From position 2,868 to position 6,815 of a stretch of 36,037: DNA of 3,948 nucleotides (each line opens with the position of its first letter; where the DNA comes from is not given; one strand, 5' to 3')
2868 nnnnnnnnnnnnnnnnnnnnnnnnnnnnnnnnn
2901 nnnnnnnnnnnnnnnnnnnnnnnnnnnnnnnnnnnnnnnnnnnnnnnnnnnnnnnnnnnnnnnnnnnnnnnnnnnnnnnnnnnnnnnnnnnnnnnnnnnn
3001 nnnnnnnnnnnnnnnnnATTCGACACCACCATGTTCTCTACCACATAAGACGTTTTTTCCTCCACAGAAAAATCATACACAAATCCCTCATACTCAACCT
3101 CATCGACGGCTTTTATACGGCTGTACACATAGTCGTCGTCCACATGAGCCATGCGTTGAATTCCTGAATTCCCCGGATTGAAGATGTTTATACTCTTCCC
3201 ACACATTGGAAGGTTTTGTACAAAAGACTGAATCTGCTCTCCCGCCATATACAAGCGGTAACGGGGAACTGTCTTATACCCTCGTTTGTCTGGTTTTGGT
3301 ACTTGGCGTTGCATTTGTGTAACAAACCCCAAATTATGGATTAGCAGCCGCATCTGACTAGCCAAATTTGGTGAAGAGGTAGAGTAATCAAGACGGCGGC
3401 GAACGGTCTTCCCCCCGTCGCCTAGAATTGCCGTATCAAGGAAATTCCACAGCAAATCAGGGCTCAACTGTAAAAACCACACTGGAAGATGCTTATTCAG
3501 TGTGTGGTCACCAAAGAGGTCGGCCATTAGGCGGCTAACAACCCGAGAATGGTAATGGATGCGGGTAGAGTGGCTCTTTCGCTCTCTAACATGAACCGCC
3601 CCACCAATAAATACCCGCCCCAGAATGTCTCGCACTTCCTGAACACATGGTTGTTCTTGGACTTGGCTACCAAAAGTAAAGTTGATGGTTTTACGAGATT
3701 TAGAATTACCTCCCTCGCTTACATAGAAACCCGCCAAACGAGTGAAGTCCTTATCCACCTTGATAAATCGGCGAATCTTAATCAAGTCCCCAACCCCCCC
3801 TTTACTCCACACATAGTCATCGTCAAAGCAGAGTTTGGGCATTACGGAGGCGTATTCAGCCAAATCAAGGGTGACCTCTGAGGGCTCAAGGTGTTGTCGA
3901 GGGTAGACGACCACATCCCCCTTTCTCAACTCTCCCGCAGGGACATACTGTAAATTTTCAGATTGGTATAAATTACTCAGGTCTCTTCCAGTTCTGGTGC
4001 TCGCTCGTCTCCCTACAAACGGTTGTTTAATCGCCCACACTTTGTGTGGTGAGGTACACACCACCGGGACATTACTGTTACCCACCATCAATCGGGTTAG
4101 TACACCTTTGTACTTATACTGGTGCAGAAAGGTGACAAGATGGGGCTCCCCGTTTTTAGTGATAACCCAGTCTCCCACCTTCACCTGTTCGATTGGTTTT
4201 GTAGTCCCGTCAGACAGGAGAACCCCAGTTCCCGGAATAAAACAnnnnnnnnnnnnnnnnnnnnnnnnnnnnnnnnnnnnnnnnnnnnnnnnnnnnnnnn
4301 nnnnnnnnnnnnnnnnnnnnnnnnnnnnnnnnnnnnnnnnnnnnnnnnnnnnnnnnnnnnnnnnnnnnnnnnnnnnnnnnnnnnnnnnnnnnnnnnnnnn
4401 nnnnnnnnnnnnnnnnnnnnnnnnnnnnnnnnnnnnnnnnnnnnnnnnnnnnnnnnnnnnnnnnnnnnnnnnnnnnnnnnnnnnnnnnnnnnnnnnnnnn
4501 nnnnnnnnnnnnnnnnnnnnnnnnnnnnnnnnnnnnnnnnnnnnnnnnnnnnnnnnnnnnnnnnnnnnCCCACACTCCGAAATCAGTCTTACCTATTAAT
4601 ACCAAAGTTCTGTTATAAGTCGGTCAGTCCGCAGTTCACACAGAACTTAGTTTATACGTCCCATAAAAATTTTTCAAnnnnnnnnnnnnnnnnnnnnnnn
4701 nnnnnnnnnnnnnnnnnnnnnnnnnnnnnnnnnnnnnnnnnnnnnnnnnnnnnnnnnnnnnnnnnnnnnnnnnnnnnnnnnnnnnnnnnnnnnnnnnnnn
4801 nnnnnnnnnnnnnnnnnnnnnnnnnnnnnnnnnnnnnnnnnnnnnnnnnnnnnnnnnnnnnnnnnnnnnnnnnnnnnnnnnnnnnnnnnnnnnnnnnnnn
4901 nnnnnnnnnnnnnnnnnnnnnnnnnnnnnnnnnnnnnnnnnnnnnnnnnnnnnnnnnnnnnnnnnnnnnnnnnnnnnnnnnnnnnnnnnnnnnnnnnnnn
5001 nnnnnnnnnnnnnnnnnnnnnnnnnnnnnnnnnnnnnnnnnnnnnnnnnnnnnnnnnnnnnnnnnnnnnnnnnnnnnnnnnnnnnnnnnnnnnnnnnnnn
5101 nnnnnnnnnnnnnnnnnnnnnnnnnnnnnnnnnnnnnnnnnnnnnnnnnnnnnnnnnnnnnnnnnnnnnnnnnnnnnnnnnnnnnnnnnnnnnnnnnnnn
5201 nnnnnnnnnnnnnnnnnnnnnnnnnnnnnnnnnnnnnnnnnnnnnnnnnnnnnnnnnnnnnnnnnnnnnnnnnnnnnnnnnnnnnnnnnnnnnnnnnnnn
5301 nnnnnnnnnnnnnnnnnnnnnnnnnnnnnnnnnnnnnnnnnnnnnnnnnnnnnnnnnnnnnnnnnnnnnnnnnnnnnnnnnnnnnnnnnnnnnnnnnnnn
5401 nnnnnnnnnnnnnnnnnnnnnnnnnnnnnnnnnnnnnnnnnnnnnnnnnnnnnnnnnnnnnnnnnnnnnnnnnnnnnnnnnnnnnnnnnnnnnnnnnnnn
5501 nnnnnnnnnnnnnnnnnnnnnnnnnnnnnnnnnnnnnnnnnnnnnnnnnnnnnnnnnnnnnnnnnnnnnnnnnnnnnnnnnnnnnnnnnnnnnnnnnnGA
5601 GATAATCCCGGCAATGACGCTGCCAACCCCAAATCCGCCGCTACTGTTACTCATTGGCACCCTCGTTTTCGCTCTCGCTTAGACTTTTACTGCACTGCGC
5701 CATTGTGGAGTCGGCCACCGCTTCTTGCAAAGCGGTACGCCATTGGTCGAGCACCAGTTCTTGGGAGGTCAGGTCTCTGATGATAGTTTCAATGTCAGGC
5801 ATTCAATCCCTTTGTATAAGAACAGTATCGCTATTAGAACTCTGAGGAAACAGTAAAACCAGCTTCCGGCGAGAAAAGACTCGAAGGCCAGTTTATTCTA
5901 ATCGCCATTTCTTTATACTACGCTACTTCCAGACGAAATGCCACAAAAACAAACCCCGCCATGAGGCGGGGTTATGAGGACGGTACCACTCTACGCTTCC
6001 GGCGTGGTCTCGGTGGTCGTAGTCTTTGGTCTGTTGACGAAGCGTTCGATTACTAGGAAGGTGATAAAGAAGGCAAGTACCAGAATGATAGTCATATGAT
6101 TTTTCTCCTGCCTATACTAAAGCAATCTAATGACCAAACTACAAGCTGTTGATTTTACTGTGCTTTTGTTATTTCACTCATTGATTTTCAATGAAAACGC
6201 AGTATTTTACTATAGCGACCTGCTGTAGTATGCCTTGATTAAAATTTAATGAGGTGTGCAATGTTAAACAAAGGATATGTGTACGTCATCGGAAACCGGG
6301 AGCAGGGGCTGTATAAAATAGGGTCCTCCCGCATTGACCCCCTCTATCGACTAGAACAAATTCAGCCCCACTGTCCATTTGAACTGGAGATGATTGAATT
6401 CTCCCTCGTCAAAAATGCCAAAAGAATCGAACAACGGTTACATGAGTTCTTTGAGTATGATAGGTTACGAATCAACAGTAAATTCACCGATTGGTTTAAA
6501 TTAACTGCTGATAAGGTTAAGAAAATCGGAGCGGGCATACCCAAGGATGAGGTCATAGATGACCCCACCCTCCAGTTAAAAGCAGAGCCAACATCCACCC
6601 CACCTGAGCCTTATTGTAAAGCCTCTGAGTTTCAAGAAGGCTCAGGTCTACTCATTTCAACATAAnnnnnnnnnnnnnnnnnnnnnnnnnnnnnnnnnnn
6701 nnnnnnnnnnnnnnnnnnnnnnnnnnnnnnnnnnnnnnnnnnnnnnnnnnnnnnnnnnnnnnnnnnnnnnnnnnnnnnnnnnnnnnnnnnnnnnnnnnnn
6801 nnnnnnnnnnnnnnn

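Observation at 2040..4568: Intein with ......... homing endonuclease inside a single-AAA+ ClpB-D2-like ATPase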

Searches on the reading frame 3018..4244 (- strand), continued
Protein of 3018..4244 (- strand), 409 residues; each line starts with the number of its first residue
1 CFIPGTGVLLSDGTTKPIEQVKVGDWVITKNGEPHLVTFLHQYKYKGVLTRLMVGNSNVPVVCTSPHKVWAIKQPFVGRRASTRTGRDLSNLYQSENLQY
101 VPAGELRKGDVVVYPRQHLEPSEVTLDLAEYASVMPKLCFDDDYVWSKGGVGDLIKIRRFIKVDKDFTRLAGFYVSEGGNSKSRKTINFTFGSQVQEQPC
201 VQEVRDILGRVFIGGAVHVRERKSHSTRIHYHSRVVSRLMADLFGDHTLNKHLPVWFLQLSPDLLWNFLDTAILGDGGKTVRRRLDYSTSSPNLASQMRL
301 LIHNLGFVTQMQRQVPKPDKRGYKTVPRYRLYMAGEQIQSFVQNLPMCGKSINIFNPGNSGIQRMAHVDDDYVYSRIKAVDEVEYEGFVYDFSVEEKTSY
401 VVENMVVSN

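Call 54: fold_search(model_id=the predicted structure, library=pdb)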
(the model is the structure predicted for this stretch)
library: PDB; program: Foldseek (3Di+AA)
matches with E <= 10: 699; with E <= 0.001: 53
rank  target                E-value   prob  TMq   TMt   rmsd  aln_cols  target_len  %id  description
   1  2cw7                  5.1e-18  1.00  0.61  0.48   9.9       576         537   15  Crystal structure of intein homing endonuclease II (released 2006-04-18)
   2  7qsu                  5.2e-17  1.00  0.62  0.68   5.9       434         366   14  Crystal structure of homing endonuclease-associated TliVMA intein (C1A, d333-339) (released 2022-03-30)
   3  7qss                  9.2e-16  1.00  0.61  0.58   9.6       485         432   14  Crystal structure of homing endonuclease-associated TliVMA intein (C1A) (released 2022-03-30)
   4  1vde_A                2.2e-15  1.00  0.52  0.50   8.9       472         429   15  PI-SCEI, A HOMING ENDONUCLEASE WITH PROTEIN SPLICING ACTIVITY (released 1998-04-08)
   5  1ef0_A                4.8e-15  1.00  0.55  0.54   8.2       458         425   14  CRYSTAL STRUCTURE OF PI-SCEI MINIPRECURSOR (released 2000-06-07)
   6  1vde_B                2.8e-14  1.00  0.53  0.51   8.3       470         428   14  PI-SCEI, A HOMING ENDONUCLEASE WITH PROTEIN SPLICING ACTIVITY (released 1998-04-08)
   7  1lws_A                3.0e-14  1.00  0.53  0.51   8.6       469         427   15  Crystal structure of the intein homing endonuclease PI-SceI bound to its recognition sequence (released 2002-09-27)
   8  1jva_B                3.8e-13  1.00  0.53  0.51   9.5       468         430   14  CRYSTAL STRUCTURE OF THE VMA1-DERIVED ENDONUCLEASE BEARING THE N AND C EXTEIN PROPEPTIDES (released 2002-08-29)
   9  1jva_A                4.8e-13  1.00  0.51  0.50   9.5       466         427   14  CRYSTAL STRUCTURE OF THE VMA1-DERIVED ENDONUCLEASE BEARING THE N AND C EXTEIN PROPEPTIDES (released 2002-08-29)
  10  1um2_B                7.8e-13  1.00  0.55  0.54   9.1       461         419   14  Crystal Structure of the Vma1-Derived Endonuclease with the Ligated Extein Segment (released 2004-09-22)
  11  1lwt_A                1.5e-12  1.00  0.55  0.51   8.9       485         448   15  Crystal structure of the intein homing endonuclease PI-SceI bound to its substrate DNA (Ca2+ free) (released 2002-09-27)
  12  1ef0_B                5.7e-12  1.00  0.47  0.48  20.5       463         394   12  CRYSTAL STRUCTURE OF PI-SCEI MINIPRECURSOR (released 2000-06-07)
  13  1um2_A                2.1e-11  1.00  0.54  0.53   8.5       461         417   14  Crystal Structure of the Vma1-Derived Endonuclease with the Ligated Extein Segment (released 2004-09-22)
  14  1dfa                  4.2e-11  1.00  0.46  0.47  18.8       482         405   14  CRYSTAL STRUCTURE OF PI-SCEI IN C2 SPACE GROUP (released 1999-12-08)
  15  5akn_A                4.2e-06  1.00  0.32  0.65   4.8       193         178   12  THE CRYSTAL STRUCTURE OF I-DMOI Q42AK120M IN COMPLEX WITH ITS TARGET DNA NICKED IN THE non-CODING STRAND B AND IN THE  (released 2015-06-17)
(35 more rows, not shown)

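Call 58: search_protein_families(library=pfam, proteins=[P0137, P0143, P0129, P0132, P0125, P0282], max_evalue=0.00001)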
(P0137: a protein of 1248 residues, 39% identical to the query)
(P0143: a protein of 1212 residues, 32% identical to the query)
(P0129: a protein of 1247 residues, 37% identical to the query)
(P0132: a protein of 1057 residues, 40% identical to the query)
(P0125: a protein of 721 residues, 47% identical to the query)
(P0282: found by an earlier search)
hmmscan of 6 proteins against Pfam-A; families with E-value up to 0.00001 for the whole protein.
P0137 (1248 aa): 11 families
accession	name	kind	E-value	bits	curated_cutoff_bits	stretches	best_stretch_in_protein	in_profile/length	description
PF07724.20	AAA_2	-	4.8e-55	186.5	27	2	1016-1134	53-164/166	AAA domain (Cdc48 subfamily)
PF17871.7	AAA_lid_9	-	6.8e-26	90.7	22.8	1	370-471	1-102/104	AAA lid domain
PF10431.15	ClpB_D2-small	-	8.7e-21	74.2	21.9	1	1142-1212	1-71/81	C-terminal, D2-small domain, of ClpB protein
PF00004.35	AAA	-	5.5e-18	66.1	21.2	1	227-346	1-110/131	ATPase family associated with various cellular activities (AAA)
PF14890.11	Intein_splicing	-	2e-12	47.6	35.8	1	639-1016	25-155/155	Intein splicing domain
PF07728.20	AAA_5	-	6.7e-12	46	22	0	1040-1089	68-124/139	AAA domain (dynein-related subfamily)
PF13191.12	AAA_16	-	4.1e-09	37.6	32.6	0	205-251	2-51/167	AAA ATPase domain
PF13401.12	AAA_22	-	6e-09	36.7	27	0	222-318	3-98/130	AAA domain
PF20720.3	nSTAND3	-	1.8e-08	34.6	27.2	0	210-250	5-43/155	Novel STAND NTPase 3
PF02861.25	Clp_N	-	9.1e-07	29.4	20.7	0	20-69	1-50/53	Clp amino terminal domain, pathogenicity island component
PF12775.13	AAA_7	-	2.6e-06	27.6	25.8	0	573-618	36-82/181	P-loop containing dynein motor region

P0143 (1212 aa): 14 families
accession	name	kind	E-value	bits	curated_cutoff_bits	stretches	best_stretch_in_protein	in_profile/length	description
PF07724.20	AAA_2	-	1.1e-51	175.6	27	2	1000-1118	53-166/166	AAA domain (Cdc48 subfamily)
PF00004.35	AAA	-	1.5e-22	80.9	21.2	1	221-339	1-113/131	ATPase family associated with various cellular activities (AAA)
PF07728.20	AAA_5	-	1.9e-17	64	22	1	1008-1079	55-130/139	AAA domain (dynein-related subfamily)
PF14890.11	Intein_splicing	-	3.5e-11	43.6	35.8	1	636-1000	36-155/155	Intein splicing domain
PF12775.13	AAA_7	-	4.1e-11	43.2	25.8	1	202-300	17-111/181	P-loop containing dynein motor region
PF00158.32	Sigma54_activat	-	1.2e-10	41.7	20.2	0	550-601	21-72/168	Sigma-54 interaction domain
PF17871.7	AAA_lid_9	-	1.5e-10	41.3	22.8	1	363-451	4-94/104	AAA lid domain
PF10431.15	ClpB_D2-small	-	4e-10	40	21.9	1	1124-1203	1-76/81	C-terminal, D2-small domain, of ClpB protein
PF05203.21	Hom_end_hint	-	1.4e-09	38.7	32.1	1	602-677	1-82/228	Hom_end-associated Hint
PF13401.12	AAA_22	-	9.5e-09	36.1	27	0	217-251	4-41/130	AAA domain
PF13191.12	AAA_16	-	1.2e-08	36.1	32.6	0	204-246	7-52/167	AAA ATPase domain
PF20720.3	nSTAND3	-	2e-08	34.5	27.2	0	216-350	15-128/155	Novel STAND NTPase 3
PF05729.18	NACHT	-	2.6e-07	31.1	26.7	0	221-251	3-34/167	NACHT domain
PF14528.11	LAGLIDADG_3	-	2.9e-06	27.9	22.5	0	858-934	2-77/82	LAGLIDADG-like domain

P0129 (1247 aa): 5 families
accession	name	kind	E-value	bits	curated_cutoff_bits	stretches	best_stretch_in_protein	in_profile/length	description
PF07724.20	AAA_2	-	1e-34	120.4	27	1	1011-1135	53-165/166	AAA domain (Cdc48 subfamily)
PF14528.11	LAGLIDADG_3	-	4.4e-21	75.4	22.5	1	436-493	5-69/82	LAGLIDADG-like domain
PF14890.11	Intein_splicing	-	4.2e-13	49.8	35.8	1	704-1011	73-155/155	Intein splicing domain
PF10431.15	ClpB_D2-small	-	1.4e-12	47.9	21.9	1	1142-1218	1-77/81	C-terminal, D2-small domain, of ClpB protein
PF05203.21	Hom_end_hint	-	1.8e-09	38.4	32.1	1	610-648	1-39/228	Hom_end-associated Hint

P0132 (1057 aa): 6 families
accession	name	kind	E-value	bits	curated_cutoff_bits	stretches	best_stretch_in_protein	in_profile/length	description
PF07724.20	AAA_2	-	1.5e-44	152.4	27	2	819-938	53-165/166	AAA domain (Cdc48 subfamily)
PF10431.15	ClpB_D2-small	-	7.5e-18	64.8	21.9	1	945-1029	1-80/81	C-terminal, D2-small domain, of ClpB protein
PF14890.11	Intein_splicing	-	1.5e-07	31.8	35.8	0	518-819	75-155/155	Intein splicing domain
PF05203.21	Hom_end_hint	-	1.6e-07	32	32.1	1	413-454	1-42/228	Hom_end-associated Hint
PF14528.11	LAGLIDADG_3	-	1.9e-07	31.7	22.5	0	683-755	3-77/82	LAGLIDADG-like domain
PF07728.20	AAA_5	-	7.8e-07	29.6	22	0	832-892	59-124/139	AAA domain (dynein-related subfamily)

P0125 (721 aa): 6 families
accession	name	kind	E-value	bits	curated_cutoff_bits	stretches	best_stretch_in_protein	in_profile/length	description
PF07724.20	AAA_2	-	2.1e-28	99.9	27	2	494-620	54-165/166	AAA domain (Cdc48 subfamily)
PF10431.15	ClpB_D2-small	-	3.2e-11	43.5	21.9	1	627-696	1-66/81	C-terminal, D2-small domain, of ClpB protein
PF14528.11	LAGLIDADG_3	-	1.9e-09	38.1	22.5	0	353-426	4-79/82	LAGLIDADG-like domain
PF14890.11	Intein_splicing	-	2.4e-08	34.4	35.8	1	183-493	74-155/155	Intein splicing domain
PF07728.20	AAA_5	-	1.4e-06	28.8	22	0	45-77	1-31/139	AAA domain (dynein-related subfamily)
PF05203.21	Hom_end_hint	-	6.9e-06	26.6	32.1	0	94-132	1-39/228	Hom_end-associated Hint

P0282 (566 aa): 6 families
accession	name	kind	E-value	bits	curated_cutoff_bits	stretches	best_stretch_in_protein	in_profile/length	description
PF07724.20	AAA_2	-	1.7e-27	96.9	27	2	334-437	75-165/166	AAA domain (Cdc48 subfamily)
PF10431.15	ClpB_D2-small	-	7e-13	48.9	21.9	1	444-526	1-79/81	C-terminal, D2-small domain, of ClpB protein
PF05203.21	Hom_end_hint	-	3.3e-12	47.3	32.1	1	124-191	1-74/228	Hom_end-associated Hint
PF13403.11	Hint_2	-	2.9e-07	31.4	28.4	1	124-184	2-59/147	Hint domain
PF14890.11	Intein_splicing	-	5.7e-07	29.9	35.8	0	219-305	74-155/155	Intein splicing domain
PF01079.26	Hint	-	1.8e-06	28.1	29.7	1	114-254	4-133/213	Hint module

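Call 64: search_protein_families(library=phrogs, proteins=[window:3018-4244:-], max_evalue=0.001)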
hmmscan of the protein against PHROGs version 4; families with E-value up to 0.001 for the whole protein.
window:3018-4244:- (409 aa): 1 family
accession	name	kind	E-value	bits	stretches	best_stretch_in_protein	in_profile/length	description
phrog_26446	-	DNA, RNA and nucleotide metabolism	5e-06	25.9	0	162-344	474-659/761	anaerobic ribonucleoside reductase large subunit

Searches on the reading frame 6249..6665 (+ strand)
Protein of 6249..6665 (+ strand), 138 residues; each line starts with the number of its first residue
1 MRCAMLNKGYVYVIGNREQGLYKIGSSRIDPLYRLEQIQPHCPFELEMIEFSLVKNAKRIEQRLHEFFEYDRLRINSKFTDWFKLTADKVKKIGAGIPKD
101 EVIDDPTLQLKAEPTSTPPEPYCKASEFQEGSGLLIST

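Call 64: search_protein_families(library=phrogs, proteins=[window:6249-6665:+], max_evalue=0.001)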
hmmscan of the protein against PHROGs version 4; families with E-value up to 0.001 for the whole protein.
window:6249-6665:+ (138 aa): 8 families
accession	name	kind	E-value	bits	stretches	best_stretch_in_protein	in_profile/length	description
phrog_5032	-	unknown function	2.6e-11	44.5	1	6-90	75-153/178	-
phrog_8130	-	unknown function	3.4e-09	37.2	1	7-99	179-264/434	-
phrog_4284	-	unknown function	4.4e-09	37.3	1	7-93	83-161/171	-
phrog_8430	-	unknown function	1.5e-07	31.5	1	5-86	291-372/439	-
phrog_36333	-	unknown function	2.5e-05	24.9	1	6-79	1-77/199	-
phrog_1847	-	unknown function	5e-05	23.4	1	7-92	348-438/474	-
phrog_16524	-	unknown function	0.00013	22.7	1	6-78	22-95/215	-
phrog_681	-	DNA, RNA and nucleotide metabolism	0.00021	21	1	3-70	428-506/576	endonuclease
